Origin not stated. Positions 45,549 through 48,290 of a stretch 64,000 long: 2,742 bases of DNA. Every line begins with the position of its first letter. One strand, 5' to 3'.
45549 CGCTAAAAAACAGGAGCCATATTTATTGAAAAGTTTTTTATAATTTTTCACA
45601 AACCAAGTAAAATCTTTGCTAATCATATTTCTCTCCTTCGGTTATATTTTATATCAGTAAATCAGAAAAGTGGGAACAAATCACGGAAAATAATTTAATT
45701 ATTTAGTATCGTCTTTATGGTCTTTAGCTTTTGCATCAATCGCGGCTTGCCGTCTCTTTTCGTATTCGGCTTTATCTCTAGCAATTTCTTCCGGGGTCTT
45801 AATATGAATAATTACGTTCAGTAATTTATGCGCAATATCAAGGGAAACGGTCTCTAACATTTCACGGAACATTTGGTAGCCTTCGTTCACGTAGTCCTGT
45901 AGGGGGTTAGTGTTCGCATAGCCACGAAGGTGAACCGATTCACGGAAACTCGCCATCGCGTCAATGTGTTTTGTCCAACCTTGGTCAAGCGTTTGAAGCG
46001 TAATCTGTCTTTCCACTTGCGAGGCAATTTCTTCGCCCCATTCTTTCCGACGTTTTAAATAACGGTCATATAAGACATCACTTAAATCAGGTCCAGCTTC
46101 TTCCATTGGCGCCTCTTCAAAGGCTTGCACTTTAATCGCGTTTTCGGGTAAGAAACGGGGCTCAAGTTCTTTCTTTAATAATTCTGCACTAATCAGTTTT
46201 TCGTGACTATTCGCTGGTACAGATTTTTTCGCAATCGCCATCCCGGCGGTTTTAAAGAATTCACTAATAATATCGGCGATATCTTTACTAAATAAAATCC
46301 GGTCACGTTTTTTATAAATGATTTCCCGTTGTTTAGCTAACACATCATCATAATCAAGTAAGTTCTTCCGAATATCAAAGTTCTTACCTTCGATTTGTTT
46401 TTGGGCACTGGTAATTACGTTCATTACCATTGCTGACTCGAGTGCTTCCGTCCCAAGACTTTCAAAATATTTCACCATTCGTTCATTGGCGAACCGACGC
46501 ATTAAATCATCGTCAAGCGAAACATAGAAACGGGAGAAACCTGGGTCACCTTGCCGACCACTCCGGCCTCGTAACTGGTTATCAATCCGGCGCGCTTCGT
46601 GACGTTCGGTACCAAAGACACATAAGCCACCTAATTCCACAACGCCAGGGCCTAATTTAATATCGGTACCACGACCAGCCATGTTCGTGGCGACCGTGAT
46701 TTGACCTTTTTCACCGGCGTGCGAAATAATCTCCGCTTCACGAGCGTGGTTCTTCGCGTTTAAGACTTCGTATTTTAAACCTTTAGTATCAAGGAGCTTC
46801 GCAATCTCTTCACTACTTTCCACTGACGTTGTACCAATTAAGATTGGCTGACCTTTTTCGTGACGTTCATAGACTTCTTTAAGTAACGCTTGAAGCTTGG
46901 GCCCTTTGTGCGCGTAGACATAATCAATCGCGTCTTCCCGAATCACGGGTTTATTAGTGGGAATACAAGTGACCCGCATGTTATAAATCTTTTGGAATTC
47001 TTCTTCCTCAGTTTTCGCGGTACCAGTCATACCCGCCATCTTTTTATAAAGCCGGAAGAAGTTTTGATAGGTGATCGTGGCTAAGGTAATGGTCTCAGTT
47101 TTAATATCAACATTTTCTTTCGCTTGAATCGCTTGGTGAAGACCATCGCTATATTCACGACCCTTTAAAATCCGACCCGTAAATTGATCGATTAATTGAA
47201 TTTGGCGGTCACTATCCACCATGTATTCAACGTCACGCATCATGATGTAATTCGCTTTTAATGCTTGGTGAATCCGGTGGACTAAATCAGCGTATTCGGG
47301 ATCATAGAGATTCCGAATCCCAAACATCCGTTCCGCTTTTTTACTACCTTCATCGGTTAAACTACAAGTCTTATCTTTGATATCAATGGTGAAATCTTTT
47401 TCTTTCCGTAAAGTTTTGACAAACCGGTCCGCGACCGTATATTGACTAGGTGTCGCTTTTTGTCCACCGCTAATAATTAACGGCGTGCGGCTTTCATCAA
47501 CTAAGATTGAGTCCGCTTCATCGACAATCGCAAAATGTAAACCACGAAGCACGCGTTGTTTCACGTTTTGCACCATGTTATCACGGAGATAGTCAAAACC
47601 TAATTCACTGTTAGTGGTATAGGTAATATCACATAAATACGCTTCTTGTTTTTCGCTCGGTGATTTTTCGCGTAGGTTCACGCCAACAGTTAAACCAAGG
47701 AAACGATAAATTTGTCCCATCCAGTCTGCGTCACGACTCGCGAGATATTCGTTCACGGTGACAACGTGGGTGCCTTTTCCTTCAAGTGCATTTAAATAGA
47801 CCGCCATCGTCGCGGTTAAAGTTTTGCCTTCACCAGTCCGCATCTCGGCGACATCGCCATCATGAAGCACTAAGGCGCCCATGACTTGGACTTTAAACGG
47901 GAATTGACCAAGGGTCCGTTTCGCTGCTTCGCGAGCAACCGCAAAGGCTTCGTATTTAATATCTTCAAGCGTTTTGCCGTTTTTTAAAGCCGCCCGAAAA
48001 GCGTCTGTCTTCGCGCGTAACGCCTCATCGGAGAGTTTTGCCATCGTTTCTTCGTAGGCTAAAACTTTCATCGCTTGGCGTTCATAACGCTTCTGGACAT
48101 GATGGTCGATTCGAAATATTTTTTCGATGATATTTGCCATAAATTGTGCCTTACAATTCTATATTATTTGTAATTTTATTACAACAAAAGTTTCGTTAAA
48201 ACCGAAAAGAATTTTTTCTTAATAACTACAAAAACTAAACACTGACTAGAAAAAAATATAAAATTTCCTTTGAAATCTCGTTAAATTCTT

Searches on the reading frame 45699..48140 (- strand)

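Call 32: search_protein_families(library=ncbifam, proteins=[window:45699-48140:-], max_evalue=0.00001)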
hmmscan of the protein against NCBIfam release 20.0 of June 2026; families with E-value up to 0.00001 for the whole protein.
window:45699-48140:- (813 aa): 8 families
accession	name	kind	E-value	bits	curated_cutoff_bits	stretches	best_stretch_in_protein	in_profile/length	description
NF009538.1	PRK12904.1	equivalog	0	1034.8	814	2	4-497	1-491/814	preprotein translocase subunit SecA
TIGR00963.1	secA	equivalog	4.1e-300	997.6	800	2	28-497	3-473/787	preprotein translocase subunit SecA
NF006630.0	PRK09200.1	subfamily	4.6e-290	964.2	862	1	10-785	8-783/789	preprotein translocase subunit SecA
TIGR04397.1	SecA2_Bac_anthr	exception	9e-268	890.5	1085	1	16-775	13-772/774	accessory Sec system translocase SecA2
TIGR03714.1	secA2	equivalog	1.5e-241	803.9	930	1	16-765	6-761/762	accessory Sec system translocase SecA2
NF009536.0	PRK12901.1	equivalog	6.4e-225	749.7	1493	3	282-655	486-860/1118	preprotein translocase subunit SecA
NF012136.0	SecA2_Lm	equivalog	6.7e-214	712.2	1100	1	12-775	7-767/776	accessory Sec system translocase SecA2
TIGR04221.1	SecA2_Mycobac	equivalog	8.7e-192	639.3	725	2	16-630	17-631/762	accessory Sec system translocase SecA2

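Call 67: search_protein_families(library=ncbifam, proteins=[P0026], max_evalue=0.01)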
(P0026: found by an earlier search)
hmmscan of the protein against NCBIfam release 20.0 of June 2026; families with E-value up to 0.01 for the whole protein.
P0026 (164 aa): 1 family
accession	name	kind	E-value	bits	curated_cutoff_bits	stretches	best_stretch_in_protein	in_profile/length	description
NF047359.1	CptIN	equivalog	4.7e-49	166.1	90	1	4-157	1-150/150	type III toxin-antitoxin system CptIN family toxin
